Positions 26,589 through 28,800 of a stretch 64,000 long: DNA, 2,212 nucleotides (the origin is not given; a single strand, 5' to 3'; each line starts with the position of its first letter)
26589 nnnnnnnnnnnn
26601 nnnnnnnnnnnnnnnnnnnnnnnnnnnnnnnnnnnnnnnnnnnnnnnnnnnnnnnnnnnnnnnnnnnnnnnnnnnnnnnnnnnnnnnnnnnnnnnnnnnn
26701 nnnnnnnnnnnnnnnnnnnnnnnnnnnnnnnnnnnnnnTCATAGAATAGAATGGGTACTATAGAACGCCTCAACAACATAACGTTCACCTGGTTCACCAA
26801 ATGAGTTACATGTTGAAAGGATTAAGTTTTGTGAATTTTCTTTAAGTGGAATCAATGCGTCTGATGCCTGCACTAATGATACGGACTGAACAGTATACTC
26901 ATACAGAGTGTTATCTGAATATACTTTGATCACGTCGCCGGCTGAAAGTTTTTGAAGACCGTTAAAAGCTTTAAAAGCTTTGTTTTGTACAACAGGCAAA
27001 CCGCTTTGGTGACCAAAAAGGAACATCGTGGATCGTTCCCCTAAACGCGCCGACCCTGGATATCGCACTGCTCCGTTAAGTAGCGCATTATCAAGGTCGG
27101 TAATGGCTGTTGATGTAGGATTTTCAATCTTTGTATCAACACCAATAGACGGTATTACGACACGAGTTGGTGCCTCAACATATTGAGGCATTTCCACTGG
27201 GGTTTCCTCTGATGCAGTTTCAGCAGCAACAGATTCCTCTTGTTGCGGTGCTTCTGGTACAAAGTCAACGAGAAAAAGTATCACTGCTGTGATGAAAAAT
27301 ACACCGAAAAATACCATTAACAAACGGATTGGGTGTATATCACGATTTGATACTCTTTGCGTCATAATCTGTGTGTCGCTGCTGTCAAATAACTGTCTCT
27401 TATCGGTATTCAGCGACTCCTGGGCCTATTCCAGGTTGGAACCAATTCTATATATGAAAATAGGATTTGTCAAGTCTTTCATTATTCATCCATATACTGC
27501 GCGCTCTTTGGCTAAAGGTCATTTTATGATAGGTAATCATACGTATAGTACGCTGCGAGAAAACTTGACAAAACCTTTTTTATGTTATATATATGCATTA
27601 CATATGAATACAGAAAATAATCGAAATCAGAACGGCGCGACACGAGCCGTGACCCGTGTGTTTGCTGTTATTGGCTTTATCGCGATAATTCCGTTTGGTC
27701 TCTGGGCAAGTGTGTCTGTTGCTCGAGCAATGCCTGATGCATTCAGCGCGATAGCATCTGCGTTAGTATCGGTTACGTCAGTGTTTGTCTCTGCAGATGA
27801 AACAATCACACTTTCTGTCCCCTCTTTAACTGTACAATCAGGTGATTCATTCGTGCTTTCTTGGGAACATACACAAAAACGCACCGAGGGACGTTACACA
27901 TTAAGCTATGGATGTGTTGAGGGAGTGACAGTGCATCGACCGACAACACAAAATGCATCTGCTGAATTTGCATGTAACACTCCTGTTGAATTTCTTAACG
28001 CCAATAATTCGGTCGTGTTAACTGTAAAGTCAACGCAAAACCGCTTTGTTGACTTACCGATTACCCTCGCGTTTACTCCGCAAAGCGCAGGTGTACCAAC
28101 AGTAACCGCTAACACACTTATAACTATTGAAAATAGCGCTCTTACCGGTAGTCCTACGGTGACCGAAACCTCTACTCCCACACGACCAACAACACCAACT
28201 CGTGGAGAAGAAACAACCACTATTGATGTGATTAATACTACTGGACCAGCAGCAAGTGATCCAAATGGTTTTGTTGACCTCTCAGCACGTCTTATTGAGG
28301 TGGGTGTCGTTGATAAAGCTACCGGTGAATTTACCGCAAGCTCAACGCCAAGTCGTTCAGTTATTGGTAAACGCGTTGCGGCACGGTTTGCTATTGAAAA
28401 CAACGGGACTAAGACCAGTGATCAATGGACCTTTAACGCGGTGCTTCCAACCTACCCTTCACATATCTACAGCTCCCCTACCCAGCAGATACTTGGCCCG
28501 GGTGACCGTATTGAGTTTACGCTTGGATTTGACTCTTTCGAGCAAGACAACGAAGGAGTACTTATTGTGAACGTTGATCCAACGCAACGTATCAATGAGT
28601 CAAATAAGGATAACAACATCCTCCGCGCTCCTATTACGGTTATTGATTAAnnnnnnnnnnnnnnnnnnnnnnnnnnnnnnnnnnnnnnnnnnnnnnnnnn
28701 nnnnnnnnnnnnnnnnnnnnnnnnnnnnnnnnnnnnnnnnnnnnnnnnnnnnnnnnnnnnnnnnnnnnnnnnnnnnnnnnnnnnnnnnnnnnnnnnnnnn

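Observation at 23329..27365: Sortase gene translationally coupled to a giant repeat surface protein with an internal VPYTG+TM+basic module and a long cytoplasmic tail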

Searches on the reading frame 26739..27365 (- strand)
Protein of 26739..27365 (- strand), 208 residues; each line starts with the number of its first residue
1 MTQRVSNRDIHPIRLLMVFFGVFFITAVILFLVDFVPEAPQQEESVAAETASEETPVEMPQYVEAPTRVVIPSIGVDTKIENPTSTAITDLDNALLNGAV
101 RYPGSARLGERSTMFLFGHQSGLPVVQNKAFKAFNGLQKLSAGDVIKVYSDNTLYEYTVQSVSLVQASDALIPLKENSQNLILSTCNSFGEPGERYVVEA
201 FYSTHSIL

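Call 3: search_protein_families(library=pfam, proteins=[window:26739-27365:-], max_evalue=0.1)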
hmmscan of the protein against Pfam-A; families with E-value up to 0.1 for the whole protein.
window:26739-27365:- (208 aa): 1 family
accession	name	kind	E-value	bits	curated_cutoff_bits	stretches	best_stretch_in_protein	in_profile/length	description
PF04203.18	Sortase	-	1.8e-18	66.9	26.6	1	70-200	2-122/125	Sortase domain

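Call 4: search_protein_families(library=ncbifam, proteins=[window:26739-27365:-], max_evalue=0.1)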
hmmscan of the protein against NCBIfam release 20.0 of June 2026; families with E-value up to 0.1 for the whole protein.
window:26739-27365:- (208 aa): 7 families
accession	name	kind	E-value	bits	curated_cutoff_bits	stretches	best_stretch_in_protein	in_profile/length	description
NF058671.1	sortase_SrtD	exception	9.8e-11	41.7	140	1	52-200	50-185/187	class D sortase, LPxTATN-specific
NF033746.1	class_D_sortase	subfamily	5.2e-10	39.3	165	1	92-200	30-131/135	class D sortase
NF033747.1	class_E_sortase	subfamily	3.3e-08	33.6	160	1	43-199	48-202/211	class E sortase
TIGR03784.1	marine_sortase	equivalog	4e-07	29.8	158.25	1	126-200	95-174/174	class GN sortase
TIGR01076.1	sortase_fam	subfamily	9.7e-07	28.7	39.35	1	71-199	5-124/136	sortase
NF033745.1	class_C_sortase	subfamily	8.3e-06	25.7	160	1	66-200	93-218/220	class C sortase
NF033748.1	class_F_sortase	subfamily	8.5e-06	25.5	166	1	62-167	7-111/155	class F sortase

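Call 24: search_solved_structures(query=window:26739-27365:-, max_evalue=0.01, show_alignments=2)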
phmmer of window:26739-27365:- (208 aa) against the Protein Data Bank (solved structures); distinct sequences matched with E-value up to 0.01: 3.
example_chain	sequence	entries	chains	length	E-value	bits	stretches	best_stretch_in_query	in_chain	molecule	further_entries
2ln7_A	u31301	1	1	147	6.3e-05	26.2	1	125-201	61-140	LPXTG-site transpeptidase family protein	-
4d70_A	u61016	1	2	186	0.00013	25.1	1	71-200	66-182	SORTASE FAMILY PROTEIN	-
2kw8_A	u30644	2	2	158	0.00048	23.3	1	68-199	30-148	LPXTG-site transpeptidase family protein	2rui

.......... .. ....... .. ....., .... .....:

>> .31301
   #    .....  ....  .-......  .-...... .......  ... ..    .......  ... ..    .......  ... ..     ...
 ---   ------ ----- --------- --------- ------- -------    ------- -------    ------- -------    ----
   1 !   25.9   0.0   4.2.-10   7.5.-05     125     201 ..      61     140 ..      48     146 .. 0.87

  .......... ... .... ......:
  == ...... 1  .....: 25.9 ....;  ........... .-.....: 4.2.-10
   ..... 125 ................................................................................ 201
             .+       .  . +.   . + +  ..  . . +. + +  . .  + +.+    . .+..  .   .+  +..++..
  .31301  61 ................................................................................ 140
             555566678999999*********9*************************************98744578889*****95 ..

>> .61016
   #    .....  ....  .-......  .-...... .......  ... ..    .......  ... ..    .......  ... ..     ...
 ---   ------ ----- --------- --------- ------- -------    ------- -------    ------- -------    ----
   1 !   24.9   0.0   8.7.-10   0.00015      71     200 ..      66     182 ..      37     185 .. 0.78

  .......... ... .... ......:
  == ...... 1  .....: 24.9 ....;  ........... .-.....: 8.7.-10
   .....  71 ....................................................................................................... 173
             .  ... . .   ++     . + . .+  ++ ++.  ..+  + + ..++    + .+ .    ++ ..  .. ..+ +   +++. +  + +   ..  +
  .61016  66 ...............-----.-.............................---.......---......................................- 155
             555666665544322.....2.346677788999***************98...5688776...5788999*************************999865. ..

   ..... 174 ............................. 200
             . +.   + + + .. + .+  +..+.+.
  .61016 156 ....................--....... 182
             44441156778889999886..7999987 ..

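Call 55: find_homologous_proteins(query=window:26742-27365:-, max_evalue=0.00001)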
Query window:26742-27365:- (208 aa): 375 proteins with E <= 0.00001 among 551 candidates; the best 120 are listed.
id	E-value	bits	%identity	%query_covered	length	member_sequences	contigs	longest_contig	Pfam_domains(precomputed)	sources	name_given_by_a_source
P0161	6.5e-130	449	100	100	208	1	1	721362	PF04203.19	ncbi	ncbi:MAG: sortase [Patescibacteria group bacterium UBA2163]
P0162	2.4e-107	375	90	92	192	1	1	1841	PF04203.19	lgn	-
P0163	8.9e-107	373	83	100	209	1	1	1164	PF04203.19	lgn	-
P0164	1.2e-74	268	65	95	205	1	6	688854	PF04203.19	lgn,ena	-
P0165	1.3e-74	268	69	83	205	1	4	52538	PF04203.19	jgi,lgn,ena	-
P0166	2.0e-73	264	64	95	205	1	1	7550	PF04203.19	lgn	-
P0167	4.2e-73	263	67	85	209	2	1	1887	PF04203.19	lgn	-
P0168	8.4e-72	259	63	95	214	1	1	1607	PF04203.19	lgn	-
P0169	1.2e-71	259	62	88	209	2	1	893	PF04203.19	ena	-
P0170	2.7e-71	257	60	97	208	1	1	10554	PF04203.19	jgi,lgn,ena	-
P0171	8.8e-71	256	60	98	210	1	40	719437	PF04203.19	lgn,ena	-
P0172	4.2e-70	253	63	88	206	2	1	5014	PF04203.19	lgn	-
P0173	7.2e-70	253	62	94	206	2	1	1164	PF04203.19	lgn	-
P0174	5.9e-69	250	64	92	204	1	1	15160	PF04203.19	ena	-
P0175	1.9e-67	245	64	86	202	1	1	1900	PF04203.19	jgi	-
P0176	5.0e-67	243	65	88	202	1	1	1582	PF04203.19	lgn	-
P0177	1.3e-66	242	63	87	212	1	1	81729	PF04203.19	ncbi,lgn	-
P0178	5.4e-66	240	58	94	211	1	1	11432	PF04203.19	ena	-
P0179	1.3e-65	239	64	89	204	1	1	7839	PF04203.19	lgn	-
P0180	1.7e-65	238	58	88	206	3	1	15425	PF04203.19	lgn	-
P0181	2.7e-65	238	62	84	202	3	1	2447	PF04203.19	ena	-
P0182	3.6e-65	237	61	86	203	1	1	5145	PF04203.19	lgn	-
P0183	5.1e-65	237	61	94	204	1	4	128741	PF04203.19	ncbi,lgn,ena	ncbi:MAG: sortase [Patescibacteria group bacterium]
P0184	1.5e-64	235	59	93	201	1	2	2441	PF04203.19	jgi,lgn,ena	-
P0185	2.1e-64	235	63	92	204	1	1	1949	PF04203.19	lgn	-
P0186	4.1e-64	234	62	92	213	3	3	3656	PF04203.19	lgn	-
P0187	6.9e-64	233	60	94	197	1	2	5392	PF04203.19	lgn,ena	-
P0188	4.3e-63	231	61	90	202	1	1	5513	PF04203.19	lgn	-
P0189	7.4e-63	230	63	88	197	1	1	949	PF04203.19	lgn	-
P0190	3.0e-62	228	59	91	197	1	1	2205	PF04203.19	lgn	-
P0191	6.3e-62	227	61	88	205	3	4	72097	PF04203.19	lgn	-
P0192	9.5e-62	226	60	85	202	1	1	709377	PF04203.19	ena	-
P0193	4.8e-61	224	58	93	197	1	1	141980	PF04203.19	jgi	-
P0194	1.2e-60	223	58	88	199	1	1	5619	PF04203.19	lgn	-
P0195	1.4e-60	222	60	89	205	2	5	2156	PF04203.19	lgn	-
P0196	4.5e-60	221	59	90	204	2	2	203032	PF04203.19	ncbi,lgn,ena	-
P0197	1.0e-59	220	59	90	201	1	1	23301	PF04203.19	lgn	-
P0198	1.9e-59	219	53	98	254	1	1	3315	PF04203.19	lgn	-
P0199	9.8e-59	216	59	84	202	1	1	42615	PF04203.19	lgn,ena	-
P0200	1.0e-58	216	54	95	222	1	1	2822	PF04203.19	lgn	-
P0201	1.7e-58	216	54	92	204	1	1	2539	PF04203.19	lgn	-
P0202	2.7e-58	215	58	91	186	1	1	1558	PF04203.19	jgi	jgi:LPXTG-site transpeptidase (sortase) family protein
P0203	3.3e-58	215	56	92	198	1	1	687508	PF04203.19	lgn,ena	-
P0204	3.4e-58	215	55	91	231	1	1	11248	PF04203.19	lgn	-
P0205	1.6e-57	212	54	95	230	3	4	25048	PF04203.19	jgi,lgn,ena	-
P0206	2.8e-57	212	57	92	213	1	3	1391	PF04203.19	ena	-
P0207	8.7e-57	210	53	94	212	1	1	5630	PF04203.19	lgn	-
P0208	2.7e-56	208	59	91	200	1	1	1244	PF04203.19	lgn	-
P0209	3.2e-56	208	56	96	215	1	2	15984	PF04203.19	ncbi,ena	ncbi:MAG: sortase [Patescibacteria group bacterium]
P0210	3.8e-56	208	58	84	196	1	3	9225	PF04203.19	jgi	jgi:LPXTG-site transpeptidase (sortase) family protein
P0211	1.1e-55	206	54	95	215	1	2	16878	PF04203.19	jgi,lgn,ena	-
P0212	2.1e-55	206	53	95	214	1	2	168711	PF04203.19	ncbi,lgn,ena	-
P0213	2.6e-55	205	55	92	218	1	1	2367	PF04203.19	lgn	-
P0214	3.5e-55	205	55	95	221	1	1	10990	PF04203.19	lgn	-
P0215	8.1e-55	204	56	91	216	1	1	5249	PF04203.19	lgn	-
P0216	8.4e-55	204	50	95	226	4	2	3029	PF04203.19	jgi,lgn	jgi:LPXTG-site transpeptidase (sortase) family protein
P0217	8.2e-54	200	50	96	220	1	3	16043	PF04203.19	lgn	-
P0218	1.3e-53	200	53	91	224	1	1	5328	PF04203.19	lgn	-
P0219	2.1e-53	199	55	91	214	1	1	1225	PF04203.19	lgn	-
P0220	3.4e-53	198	53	94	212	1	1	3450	PF04203.19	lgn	-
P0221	4.9e-53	198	50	85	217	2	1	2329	PF04203.19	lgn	-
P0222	2.9e-52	195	48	100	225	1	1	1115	PF04203.19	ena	-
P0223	8.6e-52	194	47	100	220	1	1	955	PF04203.19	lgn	-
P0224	9.0e-52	194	55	90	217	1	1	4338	PF04203.19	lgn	-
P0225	1.3e-51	193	57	85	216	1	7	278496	PF04203.19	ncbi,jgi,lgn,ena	-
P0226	2.3e-51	192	57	85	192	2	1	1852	PF04203.19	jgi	-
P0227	2.6e-51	192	46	100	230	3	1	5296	PF04203.19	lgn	-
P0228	3.6e-51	192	49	92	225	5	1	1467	PF04203.19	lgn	-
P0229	4.3e-51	191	51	83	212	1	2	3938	PF04203.19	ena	-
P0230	4.5e-51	191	50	99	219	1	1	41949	PF04203.19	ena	-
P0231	5.5e-51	191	50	94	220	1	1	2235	PF04203.19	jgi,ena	-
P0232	5.9e-51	191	54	91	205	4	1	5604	PF04203.19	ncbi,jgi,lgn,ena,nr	ncbi:MAG TPA: sortase [Burkholderiales bacterium]|nr:sortase [Burkholderiales bacterium]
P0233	9.4e-51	190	47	100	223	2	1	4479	PF04203.19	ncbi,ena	-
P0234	1.1e-50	190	50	97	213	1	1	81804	PF04203.19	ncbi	-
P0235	1.5e-50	190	49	85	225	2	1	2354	PF04203.19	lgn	-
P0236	1.6e-50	190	52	91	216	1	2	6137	PF04203.19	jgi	jgi:LPXTG-site transpeptidase (sortase) family protein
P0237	1.8e-50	189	46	90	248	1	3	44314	PF04203.19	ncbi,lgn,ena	-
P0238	5.0e-50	188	52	91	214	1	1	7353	PF04203.19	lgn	-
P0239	5.6e-50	188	54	91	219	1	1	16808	PF04203.19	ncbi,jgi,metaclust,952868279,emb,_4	jgi:LPXTG-site transpeptidase (sortase) family protein|metaclust:\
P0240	7.1e-50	187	52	91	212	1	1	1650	PF04203.19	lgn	-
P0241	7.5e-50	187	47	95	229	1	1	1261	PF04203.19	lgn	-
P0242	8.6e-50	187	46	94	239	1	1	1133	PF04203.19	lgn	-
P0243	1.1e-49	187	50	96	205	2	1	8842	PF04203.19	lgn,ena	-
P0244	1.7e-49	186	48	95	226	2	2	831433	PF04203.19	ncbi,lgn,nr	ncbi:sortase [Patescibacteria group bacterium]|nr:sortase [Patescibacteria group bacterium]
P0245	1.8e-49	186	53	88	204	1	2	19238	PF04203.19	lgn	-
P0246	2.1e-49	186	49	93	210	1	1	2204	PF04203.19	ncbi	-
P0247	2.4e-49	186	49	91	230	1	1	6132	PF04203.19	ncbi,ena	-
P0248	6.5e-49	184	50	90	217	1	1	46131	PF04203.19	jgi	jgi:LPXTG-site transpeptidase (sortase) family protein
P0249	1.4e-48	183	47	91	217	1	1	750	PF04203.19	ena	-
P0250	1.9e-48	183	56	82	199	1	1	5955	PF04203.19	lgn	-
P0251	4.4e-48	182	49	95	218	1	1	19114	PF04203.19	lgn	-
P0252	7.9e-48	181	46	95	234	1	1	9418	PF04203.19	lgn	-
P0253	9.1e-48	181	49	91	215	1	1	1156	PF04203.19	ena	-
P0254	9.3e-48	181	47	89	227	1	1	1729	PF04203.19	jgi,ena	-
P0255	1.8e-47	180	46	95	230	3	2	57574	PF04203.19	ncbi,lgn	-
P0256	2.1e-47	179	46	95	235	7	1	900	PF04203.19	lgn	-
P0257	2.2e-47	179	47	91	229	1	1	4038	PF04203.19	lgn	-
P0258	3.3e-47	179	48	85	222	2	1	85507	PF04203.19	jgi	-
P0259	3.8e-47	179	44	100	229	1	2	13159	PF04203.19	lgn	-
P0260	4.8e-47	178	47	91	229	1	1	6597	PF04203.19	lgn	-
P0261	5.6e-47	178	52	88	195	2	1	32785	PF04203.19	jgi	jgi:LPXTG-site transpeptidase (sortase) family protein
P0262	2.4e-46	176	46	95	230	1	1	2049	PF04203.19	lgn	-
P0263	3.7e-46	175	48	84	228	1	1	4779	PF04203.19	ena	-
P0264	4.2e-46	175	43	93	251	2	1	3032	PF04203.19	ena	-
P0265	5.2e-46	175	47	81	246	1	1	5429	PF04203.19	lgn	-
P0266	6.0e-46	175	53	88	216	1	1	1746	PF04203.19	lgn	-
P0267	6.4e-46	175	47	89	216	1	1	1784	PF04203.19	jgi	jgi:LPXTG-site transpeptidase (sortase) family protein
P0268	6.6e-46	175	58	66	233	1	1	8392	PF04203.19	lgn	-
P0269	6.8e-46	175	49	93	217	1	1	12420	PF04203.19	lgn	-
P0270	8.5e-46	174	51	91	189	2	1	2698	PF04203.19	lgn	-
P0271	1.0e-45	174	46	91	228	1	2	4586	PF04203.19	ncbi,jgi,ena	-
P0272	1.4e-45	173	42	97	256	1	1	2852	PF04203.19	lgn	-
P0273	2.4e-45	173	47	97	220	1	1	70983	PF04203.19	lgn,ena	-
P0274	2.5e-45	173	49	91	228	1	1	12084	PF04203.19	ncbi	-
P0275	3.2e-45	172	45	97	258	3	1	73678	PF04203.19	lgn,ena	-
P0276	4.8e-45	172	47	91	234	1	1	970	PF04203.19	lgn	-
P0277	5.5e-45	172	43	85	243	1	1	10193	PF04203.19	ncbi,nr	ncbi:MAG: sortase [Patescibacteria group bacterium]|nr:sortase [Patescibacteria group bacterium]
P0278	8.2e-45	171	47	84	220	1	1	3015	PF04203.19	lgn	-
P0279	8.6e-45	171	48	91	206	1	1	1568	PF04203.19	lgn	-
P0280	8.9e-45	171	48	92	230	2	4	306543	PF04203.19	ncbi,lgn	-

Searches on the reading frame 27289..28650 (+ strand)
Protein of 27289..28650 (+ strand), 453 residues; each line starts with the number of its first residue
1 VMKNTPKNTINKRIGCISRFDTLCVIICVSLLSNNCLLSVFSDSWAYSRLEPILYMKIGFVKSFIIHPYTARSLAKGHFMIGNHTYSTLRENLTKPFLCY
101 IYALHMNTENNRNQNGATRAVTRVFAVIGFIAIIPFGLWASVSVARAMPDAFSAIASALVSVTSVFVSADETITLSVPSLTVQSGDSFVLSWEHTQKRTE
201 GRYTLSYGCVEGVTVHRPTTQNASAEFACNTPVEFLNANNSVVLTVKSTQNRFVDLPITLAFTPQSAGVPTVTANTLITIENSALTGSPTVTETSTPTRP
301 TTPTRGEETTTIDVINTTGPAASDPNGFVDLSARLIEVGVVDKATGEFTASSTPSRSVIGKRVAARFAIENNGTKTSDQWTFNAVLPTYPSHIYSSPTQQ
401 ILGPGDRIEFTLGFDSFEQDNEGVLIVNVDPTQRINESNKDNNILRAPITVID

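Call 3: search_protein_families(library=pfam, proteins=[window:27289-28650:+], max_evalue=0.1)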
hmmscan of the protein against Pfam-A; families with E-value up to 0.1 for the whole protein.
window:27289-28650:+ (453 aa): 1 family
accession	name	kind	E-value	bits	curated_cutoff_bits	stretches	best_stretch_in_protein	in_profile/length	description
PF07705.17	CARDB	-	1.1e-08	35.7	22.7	1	351-445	9-99/101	CARDB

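Call 4: search_protein_families(library=ncbifam, proteins=[window:27289-28650:+], max_evalue=0.1)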
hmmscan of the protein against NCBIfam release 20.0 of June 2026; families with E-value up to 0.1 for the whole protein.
window:27289-28650:+ (453 aa): 2 families
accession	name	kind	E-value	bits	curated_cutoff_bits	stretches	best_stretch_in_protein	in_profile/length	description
NF052324.1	PorU_rel_Nterm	equivalog_domain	0.0096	14.1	450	1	357-443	791-879/879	putative type IX secretion system sortase PorU2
NF052268.1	mediterrocin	equivalog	0.022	14.9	40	0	157-208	9-56/115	mediterrocin family bacteriocin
